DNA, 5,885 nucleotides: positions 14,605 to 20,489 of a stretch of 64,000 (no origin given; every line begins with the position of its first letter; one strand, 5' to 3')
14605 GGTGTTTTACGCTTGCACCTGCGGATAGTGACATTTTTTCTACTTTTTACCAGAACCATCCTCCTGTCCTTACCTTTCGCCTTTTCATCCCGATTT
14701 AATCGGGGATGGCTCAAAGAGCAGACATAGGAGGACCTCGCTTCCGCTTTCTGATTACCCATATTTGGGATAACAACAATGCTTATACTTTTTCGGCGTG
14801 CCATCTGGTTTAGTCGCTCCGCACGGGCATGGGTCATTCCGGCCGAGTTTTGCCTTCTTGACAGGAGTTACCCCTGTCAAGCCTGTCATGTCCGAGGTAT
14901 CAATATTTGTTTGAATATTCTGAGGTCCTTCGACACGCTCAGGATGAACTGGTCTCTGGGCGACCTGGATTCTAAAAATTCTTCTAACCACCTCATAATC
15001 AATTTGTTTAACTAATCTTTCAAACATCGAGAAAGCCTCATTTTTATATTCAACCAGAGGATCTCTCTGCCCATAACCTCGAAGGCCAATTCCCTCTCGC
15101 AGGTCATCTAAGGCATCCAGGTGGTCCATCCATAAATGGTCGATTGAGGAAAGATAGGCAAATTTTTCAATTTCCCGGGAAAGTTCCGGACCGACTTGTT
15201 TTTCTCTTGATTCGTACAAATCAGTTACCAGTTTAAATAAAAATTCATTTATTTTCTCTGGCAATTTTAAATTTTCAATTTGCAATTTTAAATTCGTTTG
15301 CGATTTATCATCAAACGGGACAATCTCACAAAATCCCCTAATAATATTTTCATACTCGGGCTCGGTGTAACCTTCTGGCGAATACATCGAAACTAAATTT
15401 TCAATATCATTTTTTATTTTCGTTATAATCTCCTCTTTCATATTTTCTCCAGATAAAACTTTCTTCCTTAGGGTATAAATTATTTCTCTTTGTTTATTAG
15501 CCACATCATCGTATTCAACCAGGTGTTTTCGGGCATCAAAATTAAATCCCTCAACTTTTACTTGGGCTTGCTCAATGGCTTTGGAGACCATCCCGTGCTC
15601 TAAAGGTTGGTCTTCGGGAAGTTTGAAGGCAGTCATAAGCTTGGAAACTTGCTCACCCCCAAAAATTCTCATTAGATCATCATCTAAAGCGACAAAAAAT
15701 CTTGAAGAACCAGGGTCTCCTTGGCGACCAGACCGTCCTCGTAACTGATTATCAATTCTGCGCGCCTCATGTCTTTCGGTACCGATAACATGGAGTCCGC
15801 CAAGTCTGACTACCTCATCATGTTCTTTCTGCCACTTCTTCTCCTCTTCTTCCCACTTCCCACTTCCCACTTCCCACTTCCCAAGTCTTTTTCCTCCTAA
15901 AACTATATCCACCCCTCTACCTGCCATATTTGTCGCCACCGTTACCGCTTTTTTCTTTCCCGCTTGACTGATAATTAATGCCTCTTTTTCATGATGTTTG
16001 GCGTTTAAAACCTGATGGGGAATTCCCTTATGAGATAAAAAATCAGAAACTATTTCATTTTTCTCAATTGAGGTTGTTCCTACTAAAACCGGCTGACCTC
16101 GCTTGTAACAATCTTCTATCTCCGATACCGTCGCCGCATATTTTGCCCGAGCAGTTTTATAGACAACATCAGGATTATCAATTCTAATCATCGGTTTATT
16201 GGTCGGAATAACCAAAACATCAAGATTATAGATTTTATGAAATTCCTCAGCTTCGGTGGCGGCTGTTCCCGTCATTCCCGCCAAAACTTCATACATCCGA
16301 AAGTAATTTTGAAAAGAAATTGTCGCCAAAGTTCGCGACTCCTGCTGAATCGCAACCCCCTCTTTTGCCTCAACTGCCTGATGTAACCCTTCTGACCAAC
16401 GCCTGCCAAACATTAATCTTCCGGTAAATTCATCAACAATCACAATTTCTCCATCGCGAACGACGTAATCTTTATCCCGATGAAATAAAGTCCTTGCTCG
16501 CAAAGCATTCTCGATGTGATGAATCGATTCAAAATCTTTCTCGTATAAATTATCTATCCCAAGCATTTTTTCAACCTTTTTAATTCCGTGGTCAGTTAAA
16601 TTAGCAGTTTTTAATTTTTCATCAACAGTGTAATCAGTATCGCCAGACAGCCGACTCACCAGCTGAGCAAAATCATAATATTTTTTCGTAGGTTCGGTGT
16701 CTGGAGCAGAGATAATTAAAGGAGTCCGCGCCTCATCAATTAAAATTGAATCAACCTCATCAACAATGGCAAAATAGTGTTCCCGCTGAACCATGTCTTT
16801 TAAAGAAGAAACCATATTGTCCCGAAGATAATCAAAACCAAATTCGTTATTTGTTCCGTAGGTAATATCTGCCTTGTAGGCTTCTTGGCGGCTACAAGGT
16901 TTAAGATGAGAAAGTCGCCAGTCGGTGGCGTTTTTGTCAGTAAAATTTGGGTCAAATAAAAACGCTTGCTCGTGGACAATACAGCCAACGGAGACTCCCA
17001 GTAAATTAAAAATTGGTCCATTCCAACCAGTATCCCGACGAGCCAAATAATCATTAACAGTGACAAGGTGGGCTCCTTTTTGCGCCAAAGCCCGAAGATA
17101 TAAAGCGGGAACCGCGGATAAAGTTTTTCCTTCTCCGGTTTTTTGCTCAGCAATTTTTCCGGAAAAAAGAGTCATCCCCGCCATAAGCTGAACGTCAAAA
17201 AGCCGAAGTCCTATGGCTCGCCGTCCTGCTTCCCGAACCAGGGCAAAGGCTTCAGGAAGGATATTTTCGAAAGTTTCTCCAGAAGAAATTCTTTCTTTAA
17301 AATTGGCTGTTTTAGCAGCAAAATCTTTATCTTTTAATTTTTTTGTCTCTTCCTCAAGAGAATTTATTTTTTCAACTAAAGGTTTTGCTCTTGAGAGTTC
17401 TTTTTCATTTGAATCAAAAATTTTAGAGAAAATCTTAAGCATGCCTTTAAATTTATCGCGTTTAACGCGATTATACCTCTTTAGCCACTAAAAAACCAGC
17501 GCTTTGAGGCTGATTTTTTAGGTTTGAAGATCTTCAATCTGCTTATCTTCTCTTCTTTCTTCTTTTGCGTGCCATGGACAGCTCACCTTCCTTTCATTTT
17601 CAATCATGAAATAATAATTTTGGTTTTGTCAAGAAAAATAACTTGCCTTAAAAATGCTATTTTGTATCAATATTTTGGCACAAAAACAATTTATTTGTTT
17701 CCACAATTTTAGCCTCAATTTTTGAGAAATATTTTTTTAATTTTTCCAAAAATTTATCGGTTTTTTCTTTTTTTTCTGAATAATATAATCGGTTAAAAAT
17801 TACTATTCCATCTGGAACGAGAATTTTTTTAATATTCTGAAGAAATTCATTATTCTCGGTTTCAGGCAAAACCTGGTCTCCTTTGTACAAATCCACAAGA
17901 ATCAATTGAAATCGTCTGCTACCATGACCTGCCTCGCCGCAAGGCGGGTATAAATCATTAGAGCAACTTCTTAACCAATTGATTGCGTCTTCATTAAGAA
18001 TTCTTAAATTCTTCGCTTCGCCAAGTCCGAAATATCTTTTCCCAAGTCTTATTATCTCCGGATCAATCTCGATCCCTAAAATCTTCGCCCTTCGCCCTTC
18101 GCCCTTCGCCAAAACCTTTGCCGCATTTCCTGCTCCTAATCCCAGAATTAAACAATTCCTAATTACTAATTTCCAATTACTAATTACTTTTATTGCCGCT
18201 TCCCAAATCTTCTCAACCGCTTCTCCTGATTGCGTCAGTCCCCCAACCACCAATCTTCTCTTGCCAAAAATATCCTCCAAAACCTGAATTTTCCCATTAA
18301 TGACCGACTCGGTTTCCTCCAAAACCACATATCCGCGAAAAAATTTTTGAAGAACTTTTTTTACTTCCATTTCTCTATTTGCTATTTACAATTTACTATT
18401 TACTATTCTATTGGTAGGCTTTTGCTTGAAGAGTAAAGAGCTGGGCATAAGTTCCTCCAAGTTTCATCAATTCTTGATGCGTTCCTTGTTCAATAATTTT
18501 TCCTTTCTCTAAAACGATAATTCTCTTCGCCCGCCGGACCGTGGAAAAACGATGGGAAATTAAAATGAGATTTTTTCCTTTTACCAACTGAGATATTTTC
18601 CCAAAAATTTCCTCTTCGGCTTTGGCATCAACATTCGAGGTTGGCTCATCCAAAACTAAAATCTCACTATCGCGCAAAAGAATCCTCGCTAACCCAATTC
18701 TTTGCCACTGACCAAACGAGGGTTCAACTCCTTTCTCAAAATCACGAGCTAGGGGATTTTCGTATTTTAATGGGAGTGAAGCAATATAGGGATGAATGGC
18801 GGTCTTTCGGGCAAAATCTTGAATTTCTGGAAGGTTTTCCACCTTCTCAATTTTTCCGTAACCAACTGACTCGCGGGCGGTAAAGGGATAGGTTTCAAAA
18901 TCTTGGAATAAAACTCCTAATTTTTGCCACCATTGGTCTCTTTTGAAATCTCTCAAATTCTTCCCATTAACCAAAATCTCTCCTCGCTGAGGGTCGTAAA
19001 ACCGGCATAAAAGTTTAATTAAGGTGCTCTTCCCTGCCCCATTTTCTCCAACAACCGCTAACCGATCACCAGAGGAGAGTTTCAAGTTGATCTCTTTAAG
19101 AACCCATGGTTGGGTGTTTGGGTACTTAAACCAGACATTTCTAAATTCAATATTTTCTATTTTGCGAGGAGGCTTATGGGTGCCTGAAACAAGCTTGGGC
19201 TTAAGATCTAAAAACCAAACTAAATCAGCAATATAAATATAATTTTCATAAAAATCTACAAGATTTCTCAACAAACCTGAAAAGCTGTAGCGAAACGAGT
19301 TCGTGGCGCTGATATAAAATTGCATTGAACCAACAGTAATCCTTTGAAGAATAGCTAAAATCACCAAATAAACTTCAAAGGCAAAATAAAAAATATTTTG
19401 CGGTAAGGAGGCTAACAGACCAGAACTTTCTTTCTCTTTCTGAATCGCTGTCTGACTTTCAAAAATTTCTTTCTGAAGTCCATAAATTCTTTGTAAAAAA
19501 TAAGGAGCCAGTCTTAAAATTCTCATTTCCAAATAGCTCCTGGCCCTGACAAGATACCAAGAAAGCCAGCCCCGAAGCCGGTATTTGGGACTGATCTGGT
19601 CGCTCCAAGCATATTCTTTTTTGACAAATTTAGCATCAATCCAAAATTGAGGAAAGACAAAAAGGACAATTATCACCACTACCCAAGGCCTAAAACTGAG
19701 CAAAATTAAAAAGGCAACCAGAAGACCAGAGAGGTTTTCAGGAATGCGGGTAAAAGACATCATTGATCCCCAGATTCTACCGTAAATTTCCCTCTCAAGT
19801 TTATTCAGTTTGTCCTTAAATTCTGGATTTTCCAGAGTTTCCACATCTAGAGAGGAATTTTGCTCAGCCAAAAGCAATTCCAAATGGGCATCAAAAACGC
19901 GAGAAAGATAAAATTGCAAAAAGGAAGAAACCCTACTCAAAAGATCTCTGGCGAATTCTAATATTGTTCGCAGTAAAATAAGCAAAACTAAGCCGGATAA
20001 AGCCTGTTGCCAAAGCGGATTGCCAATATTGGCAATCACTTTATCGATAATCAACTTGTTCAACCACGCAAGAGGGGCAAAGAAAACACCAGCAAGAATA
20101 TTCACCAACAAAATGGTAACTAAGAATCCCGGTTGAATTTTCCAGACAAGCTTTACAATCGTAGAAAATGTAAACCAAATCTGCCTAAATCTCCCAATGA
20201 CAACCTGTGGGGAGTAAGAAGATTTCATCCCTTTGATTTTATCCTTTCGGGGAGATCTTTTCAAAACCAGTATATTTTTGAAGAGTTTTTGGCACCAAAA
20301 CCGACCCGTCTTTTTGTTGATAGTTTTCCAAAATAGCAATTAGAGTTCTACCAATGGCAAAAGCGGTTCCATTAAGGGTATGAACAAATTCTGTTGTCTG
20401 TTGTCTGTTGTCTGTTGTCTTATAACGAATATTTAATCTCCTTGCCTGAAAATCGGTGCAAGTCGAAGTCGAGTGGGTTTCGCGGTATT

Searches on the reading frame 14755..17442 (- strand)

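Call 20: search_protein_families(library=pfam, proteins=[window:14755-17442:-])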
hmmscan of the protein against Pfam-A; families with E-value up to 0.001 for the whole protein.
window:14755-17442:- (895 aa): 4 families
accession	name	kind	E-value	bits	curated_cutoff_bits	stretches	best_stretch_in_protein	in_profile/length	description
PF07517.20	SecA_DEAD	-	3.3e-116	388.1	24.6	1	6-402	2-290/290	SecA DEAD-like domain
PF21090.3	P-loop_SecA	-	5.6e-86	287.8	27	1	417-611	1-205/205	SecA P-loop domain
PF07516.18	SecA_SW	-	3.4e-63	213.8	26.7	1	613-826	1-200/200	SecA Wing and Scaffold domain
PF01043.26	SecA_PP_bind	-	1.1e-42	145.5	23.5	1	252-358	3-110/110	SecA preprotein cross-linking domain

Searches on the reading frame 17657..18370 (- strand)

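Call 20: search_protein_families(library=pfam, proteins=[window:17657-18370:-])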
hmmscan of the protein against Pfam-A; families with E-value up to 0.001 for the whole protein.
window:17657-18370:- (237 aa): 2 families
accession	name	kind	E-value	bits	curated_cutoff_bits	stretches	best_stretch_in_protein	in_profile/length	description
PF01564.23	Spermine_synth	-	1.6e-08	34.8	22.9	1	71-222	20-160/186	Spermine/spermidine synthase domain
PF13847.12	Methyltransf_31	-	1.6e-05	25.1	27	1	76-203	10-114/145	Methyltransferase domain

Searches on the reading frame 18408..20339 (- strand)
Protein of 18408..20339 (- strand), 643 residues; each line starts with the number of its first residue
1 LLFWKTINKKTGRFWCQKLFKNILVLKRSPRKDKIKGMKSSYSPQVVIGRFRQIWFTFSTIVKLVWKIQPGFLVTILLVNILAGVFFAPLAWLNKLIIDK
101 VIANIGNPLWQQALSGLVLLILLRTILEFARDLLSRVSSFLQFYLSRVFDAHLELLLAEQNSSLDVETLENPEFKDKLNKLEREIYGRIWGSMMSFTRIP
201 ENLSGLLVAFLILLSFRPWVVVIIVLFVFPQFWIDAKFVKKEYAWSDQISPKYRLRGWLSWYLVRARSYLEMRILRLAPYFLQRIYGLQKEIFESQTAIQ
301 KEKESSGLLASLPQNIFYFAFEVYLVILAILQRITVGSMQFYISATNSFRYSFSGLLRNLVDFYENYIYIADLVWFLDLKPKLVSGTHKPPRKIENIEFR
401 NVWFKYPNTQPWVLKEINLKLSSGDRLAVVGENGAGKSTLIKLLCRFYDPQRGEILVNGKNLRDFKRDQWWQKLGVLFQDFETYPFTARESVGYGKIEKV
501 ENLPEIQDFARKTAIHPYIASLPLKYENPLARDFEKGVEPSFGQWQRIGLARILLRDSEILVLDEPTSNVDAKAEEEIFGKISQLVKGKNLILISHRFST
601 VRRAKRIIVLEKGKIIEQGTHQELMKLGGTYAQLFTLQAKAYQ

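Call 20: search_protein_families(library=pfam, proteins=[window:18408-20339:-])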
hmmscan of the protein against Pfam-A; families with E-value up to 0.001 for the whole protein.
window:18408-20339:- (643 aa): 2 families
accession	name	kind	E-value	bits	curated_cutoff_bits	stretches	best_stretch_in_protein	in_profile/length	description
PF00005.33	ABC_tran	-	1.5e-28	100.5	25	1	414-568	1-137/137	ABC transporter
PF13304.12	AAA_21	-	4.8e-06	27.3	27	0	428-444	3-19/304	AAA domain, putative AbiEii toxin, Type IV TA system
